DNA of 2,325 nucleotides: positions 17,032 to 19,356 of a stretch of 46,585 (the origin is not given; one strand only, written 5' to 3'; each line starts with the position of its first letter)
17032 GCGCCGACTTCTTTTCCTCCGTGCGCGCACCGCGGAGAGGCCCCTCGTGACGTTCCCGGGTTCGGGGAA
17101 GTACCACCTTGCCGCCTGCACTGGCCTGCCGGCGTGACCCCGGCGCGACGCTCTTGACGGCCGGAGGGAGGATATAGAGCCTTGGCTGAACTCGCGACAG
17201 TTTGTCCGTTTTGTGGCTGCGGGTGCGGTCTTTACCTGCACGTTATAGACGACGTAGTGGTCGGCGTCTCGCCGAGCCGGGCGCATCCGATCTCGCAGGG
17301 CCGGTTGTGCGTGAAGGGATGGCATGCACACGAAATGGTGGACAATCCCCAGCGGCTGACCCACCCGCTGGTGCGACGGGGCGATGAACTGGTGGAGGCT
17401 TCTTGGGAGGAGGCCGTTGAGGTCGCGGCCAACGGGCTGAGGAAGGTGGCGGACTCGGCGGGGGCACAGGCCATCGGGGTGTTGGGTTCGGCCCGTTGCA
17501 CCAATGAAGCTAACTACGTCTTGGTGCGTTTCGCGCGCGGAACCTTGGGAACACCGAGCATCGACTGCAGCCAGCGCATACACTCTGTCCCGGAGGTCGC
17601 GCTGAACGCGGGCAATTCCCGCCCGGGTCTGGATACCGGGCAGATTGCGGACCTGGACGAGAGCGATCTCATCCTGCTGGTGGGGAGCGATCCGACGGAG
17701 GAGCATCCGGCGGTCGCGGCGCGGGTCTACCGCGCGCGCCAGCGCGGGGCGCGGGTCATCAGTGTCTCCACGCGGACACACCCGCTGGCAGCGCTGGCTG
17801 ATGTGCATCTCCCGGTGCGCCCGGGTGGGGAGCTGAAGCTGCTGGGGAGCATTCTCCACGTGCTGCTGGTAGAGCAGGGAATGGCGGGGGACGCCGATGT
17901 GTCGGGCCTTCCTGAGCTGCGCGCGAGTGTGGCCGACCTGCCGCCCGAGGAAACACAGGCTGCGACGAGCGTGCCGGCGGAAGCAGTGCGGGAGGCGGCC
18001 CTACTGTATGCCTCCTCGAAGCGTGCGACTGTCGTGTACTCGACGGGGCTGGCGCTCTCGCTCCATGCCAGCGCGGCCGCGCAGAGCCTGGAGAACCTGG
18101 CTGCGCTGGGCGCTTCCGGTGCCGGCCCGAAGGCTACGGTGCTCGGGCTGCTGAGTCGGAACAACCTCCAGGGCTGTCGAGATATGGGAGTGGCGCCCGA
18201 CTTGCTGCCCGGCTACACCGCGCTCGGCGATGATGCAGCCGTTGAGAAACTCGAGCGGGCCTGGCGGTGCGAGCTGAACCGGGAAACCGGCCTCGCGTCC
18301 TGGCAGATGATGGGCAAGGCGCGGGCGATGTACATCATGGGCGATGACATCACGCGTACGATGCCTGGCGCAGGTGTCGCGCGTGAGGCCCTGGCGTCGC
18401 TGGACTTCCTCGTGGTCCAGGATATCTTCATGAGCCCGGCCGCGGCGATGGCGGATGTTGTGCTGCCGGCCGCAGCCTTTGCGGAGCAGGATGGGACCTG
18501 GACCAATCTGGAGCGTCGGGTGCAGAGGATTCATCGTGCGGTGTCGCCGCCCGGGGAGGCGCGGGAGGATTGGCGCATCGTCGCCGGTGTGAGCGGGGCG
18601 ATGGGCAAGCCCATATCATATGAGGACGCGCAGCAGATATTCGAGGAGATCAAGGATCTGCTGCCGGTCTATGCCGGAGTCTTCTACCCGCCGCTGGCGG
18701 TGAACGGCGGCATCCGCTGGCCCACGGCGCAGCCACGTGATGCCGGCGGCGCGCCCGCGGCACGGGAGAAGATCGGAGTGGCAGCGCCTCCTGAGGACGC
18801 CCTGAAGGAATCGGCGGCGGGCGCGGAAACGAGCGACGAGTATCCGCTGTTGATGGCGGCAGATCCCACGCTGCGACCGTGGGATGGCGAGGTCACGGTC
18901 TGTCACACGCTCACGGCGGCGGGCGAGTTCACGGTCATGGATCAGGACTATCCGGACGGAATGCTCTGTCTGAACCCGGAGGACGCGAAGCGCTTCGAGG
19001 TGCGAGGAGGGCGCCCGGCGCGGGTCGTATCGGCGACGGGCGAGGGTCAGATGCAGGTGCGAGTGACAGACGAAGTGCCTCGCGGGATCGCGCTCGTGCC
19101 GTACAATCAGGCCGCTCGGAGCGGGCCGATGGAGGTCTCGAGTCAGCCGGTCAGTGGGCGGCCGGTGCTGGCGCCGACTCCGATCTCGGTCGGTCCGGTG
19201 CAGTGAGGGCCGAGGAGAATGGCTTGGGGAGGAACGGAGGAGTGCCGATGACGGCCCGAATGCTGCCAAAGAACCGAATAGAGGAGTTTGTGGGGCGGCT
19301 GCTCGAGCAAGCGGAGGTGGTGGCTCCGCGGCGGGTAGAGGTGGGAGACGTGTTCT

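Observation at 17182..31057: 12-gene operon joining a Hyf-type membrane [NiFe]-hydrogenase to an FdhA-like subunit and a sulfhydrogenase/AsrAB-like NAD(P)-binding module, with no HycB/HyfA ferredoxin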

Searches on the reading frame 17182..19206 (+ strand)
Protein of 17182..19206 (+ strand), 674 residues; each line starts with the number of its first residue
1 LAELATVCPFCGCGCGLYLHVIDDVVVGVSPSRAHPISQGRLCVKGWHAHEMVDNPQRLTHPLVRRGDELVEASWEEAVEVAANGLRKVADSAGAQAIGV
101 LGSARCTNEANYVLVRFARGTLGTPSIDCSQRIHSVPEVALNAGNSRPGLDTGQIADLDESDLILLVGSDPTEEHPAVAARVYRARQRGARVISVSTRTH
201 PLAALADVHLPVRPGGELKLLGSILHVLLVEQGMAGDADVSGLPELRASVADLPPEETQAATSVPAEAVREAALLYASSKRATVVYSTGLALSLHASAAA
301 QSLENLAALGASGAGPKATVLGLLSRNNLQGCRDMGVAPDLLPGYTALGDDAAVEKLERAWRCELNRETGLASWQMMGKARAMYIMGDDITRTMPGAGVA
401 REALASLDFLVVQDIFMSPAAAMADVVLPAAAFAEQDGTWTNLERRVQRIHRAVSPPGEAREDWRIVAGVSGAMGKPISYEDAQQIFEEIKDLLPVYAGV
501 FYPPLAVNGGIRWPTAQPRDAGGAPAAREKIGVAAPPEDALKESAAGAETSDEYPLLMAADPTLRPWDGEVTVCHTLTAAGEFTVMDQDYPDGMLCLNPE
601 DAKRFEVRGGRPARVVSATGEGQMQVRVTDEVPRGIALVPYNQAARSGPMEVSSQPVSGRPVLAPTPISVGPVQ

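Call 4: search_protein_families(library=pfam, proteins=[window:17182-19206:+], max_evalue=0.001)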
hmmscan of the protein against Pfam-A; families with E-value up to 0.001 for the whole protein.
window:17182-19206:+ (674 aa): 3 families
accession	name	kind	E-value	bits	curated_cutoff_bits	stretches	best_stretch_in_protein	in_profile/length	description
PF00384.28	Molybdopterin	-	5.9e-57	193.7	24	1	58-471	1-351/353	Molybdopterin oxidoreductase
PF04879.21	Molybdop_Fe4S4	-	6.5e-16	58.5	22.7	1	4-55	4-55/55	Molybdopterin oxidoreductase Fe4S4 domain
PF01568.27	Molydop_binding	-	4.4e-09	36.8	26.8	1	574-645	12-82/110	Molydopterin dinucleotide binding domain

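Call 21: search_protein_families(library=ncbifam, proteins=[window:17182-19206:+], max_evalue=0.00001)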
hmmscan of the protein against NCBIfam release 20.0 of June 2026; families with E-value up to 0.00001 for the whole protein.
window:17182-19206:+ (674 aa): 23 families
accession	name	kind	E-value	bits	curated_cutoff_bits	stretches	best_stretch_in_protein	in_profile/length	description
TIGR01591.1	Fdh-alpha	equivalog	5.9e-142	474.1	666.25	1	6-647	1-647/672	formate dehydrogenase subunit alpha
NF047855.1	AssmNtatRedNasC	equivalog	1.9e-91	307.5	1100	1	5-642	22-675/708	assimilatory nitrate reductase catalytic subunit NasC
NF041323.1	Nitr_red_NasA_Halo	equivalog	8.3e-60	203.1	1000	1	11-644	3-646/673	assimilatory nitrate reductase NasA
TIGR01973.1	NuoG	equivalog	1.4e-47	162.8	470.05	1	3-467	214-603/606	NADH-quinone oxidoreductase subunit NuoG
NF005895.0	PRK07860.1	equivalog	1.2e-46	159.2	802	1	6-493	239-677/811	NADH-quinone oxidoreductase subunit G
NF041513.1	formate_DH_Act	exception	3e-42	144.5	1400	2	5-231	44-283/1067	formate dehydrogenase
NF010055.0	PRK13532.1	equivalog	4e-42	144.4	904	2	6-231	45-279/830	nitrate reductase catalytic subunit NapA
TIGR01706.1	NAPA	equivalog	2e-41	142.2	930.55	2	6-230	45-278/830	periplasmic nitrate reductase subunit alpha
TIGR01553.1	formate-DH-alph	equivalog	3.4e-39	134.4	814.2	1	6-231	47-292/1009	formate dehydrogenase-N subunit alpha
TIGR01701.1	Fdhalpha-like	subfamily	5.5e-36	124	582.15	2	240-622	306-689/744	FdhF/YdeP family oxidoreductase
NF012032.0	PRK15488.1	equivalog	1.5e-33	115.8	694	2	4-284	44-326/759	thiosulfate reductase PhsA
TIGR03479.1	DMSO_red_II_alp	subfamily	2.9e-30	105.1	984.75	2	245-471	390-640/913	molybdopterin-dependent oxidoreductase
NF041783.2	mnquin_red_QrcB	equivalog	1.9e-29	102.4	440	1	4-291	53-338/695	menaquinone reductase molybdopterin-binding-like subunit QrcB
TIGR02166.1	dmsA_ynfE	subfamily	1.4e-25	89.6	777.7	1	11-232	53-288/794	DMSO/selenate family reductase complex A subunit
TIGR03129.1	one_C_dehyd_B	equivalog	5.7e-18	64.7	327.8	1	6-441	2-390/421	formylmethanofuran dehydrogenase subunit B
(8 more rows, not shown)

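Call 22: search_solved_structures(query=window:17182-19206:+, max_evalue=1e-20, show_alignments=3)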
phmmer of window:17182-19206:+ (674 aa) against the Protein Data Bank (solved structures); distinct sequences matched with E-value up to 1e-20: 39.
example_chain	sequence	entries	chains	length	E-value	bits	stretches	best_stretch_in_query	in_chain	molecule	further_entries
7qv7_S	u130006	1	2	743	1.4e-117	397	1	4-525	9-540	Hydrogen dependent carbon dioxide reductase subunit FdhF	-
9t1s_L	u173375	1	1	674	1.9e-117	396.6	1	5-646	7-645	formate dehydrogenase (coenzyme F420)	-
1aa6_A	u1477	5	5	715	2.7e-97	330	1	2-642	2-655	FORMATE DEHYDROGENASE H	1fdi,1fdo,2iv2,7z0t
7bkb_D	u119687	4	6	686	6.5e-97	328.8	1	3-665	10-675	Formate dehydrogenase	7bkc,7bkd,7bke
8rqz_C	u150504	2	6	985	1.9e-91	310.7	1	4-520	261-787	Probable oxidoreductase YjgC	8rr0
9gzq_A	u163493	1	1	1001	2e-91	310.6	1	4-520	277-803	Probable oxidoreductase YjgC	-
7e5z_A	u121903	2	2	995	5.3e-88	299.3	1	3-646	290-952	Formate dehydrogenase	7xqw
7vw6_A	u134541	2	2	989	6e-88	299.1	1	3-646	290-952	Formate dehydrogenase | Tungsten-containing formate dehydrogenase alpha subunit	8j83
6tg9_A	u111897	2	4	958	9.6e-88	298.5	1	4-642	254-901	Formate dehydrogenase subunit alpha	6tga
9wxb_B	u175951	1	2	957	1e-87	298.4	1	4-642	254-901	Formate dehydrogenase alpha subunit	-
2jim_A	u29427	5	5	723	4.2e-49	170.8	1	6-492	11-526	PERIPLASMIC NITRATE REDUCTASE | PROTEIN (PERIPLASMIC NITRATE REDUCTASE)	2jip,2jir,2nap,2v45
2jio_A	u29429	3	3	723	6e-49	170.3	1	6-492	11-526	PERIPLASMIC NITRATE REDUCTASE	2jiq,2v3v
9vap_A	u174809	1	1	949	8.8e-44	153.2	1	5-349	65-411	Formate dehydrogenase molybdopterin-binding subunit FdhA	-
3ml1_A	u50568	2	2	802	3.3e-37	131.5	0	7-229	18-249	Periplasmic nitrate reductase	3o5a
1ogy_A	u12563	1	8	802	7.3e-35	123.7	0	7-229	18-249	PERIPLASMIC NITRATE REDUCTASE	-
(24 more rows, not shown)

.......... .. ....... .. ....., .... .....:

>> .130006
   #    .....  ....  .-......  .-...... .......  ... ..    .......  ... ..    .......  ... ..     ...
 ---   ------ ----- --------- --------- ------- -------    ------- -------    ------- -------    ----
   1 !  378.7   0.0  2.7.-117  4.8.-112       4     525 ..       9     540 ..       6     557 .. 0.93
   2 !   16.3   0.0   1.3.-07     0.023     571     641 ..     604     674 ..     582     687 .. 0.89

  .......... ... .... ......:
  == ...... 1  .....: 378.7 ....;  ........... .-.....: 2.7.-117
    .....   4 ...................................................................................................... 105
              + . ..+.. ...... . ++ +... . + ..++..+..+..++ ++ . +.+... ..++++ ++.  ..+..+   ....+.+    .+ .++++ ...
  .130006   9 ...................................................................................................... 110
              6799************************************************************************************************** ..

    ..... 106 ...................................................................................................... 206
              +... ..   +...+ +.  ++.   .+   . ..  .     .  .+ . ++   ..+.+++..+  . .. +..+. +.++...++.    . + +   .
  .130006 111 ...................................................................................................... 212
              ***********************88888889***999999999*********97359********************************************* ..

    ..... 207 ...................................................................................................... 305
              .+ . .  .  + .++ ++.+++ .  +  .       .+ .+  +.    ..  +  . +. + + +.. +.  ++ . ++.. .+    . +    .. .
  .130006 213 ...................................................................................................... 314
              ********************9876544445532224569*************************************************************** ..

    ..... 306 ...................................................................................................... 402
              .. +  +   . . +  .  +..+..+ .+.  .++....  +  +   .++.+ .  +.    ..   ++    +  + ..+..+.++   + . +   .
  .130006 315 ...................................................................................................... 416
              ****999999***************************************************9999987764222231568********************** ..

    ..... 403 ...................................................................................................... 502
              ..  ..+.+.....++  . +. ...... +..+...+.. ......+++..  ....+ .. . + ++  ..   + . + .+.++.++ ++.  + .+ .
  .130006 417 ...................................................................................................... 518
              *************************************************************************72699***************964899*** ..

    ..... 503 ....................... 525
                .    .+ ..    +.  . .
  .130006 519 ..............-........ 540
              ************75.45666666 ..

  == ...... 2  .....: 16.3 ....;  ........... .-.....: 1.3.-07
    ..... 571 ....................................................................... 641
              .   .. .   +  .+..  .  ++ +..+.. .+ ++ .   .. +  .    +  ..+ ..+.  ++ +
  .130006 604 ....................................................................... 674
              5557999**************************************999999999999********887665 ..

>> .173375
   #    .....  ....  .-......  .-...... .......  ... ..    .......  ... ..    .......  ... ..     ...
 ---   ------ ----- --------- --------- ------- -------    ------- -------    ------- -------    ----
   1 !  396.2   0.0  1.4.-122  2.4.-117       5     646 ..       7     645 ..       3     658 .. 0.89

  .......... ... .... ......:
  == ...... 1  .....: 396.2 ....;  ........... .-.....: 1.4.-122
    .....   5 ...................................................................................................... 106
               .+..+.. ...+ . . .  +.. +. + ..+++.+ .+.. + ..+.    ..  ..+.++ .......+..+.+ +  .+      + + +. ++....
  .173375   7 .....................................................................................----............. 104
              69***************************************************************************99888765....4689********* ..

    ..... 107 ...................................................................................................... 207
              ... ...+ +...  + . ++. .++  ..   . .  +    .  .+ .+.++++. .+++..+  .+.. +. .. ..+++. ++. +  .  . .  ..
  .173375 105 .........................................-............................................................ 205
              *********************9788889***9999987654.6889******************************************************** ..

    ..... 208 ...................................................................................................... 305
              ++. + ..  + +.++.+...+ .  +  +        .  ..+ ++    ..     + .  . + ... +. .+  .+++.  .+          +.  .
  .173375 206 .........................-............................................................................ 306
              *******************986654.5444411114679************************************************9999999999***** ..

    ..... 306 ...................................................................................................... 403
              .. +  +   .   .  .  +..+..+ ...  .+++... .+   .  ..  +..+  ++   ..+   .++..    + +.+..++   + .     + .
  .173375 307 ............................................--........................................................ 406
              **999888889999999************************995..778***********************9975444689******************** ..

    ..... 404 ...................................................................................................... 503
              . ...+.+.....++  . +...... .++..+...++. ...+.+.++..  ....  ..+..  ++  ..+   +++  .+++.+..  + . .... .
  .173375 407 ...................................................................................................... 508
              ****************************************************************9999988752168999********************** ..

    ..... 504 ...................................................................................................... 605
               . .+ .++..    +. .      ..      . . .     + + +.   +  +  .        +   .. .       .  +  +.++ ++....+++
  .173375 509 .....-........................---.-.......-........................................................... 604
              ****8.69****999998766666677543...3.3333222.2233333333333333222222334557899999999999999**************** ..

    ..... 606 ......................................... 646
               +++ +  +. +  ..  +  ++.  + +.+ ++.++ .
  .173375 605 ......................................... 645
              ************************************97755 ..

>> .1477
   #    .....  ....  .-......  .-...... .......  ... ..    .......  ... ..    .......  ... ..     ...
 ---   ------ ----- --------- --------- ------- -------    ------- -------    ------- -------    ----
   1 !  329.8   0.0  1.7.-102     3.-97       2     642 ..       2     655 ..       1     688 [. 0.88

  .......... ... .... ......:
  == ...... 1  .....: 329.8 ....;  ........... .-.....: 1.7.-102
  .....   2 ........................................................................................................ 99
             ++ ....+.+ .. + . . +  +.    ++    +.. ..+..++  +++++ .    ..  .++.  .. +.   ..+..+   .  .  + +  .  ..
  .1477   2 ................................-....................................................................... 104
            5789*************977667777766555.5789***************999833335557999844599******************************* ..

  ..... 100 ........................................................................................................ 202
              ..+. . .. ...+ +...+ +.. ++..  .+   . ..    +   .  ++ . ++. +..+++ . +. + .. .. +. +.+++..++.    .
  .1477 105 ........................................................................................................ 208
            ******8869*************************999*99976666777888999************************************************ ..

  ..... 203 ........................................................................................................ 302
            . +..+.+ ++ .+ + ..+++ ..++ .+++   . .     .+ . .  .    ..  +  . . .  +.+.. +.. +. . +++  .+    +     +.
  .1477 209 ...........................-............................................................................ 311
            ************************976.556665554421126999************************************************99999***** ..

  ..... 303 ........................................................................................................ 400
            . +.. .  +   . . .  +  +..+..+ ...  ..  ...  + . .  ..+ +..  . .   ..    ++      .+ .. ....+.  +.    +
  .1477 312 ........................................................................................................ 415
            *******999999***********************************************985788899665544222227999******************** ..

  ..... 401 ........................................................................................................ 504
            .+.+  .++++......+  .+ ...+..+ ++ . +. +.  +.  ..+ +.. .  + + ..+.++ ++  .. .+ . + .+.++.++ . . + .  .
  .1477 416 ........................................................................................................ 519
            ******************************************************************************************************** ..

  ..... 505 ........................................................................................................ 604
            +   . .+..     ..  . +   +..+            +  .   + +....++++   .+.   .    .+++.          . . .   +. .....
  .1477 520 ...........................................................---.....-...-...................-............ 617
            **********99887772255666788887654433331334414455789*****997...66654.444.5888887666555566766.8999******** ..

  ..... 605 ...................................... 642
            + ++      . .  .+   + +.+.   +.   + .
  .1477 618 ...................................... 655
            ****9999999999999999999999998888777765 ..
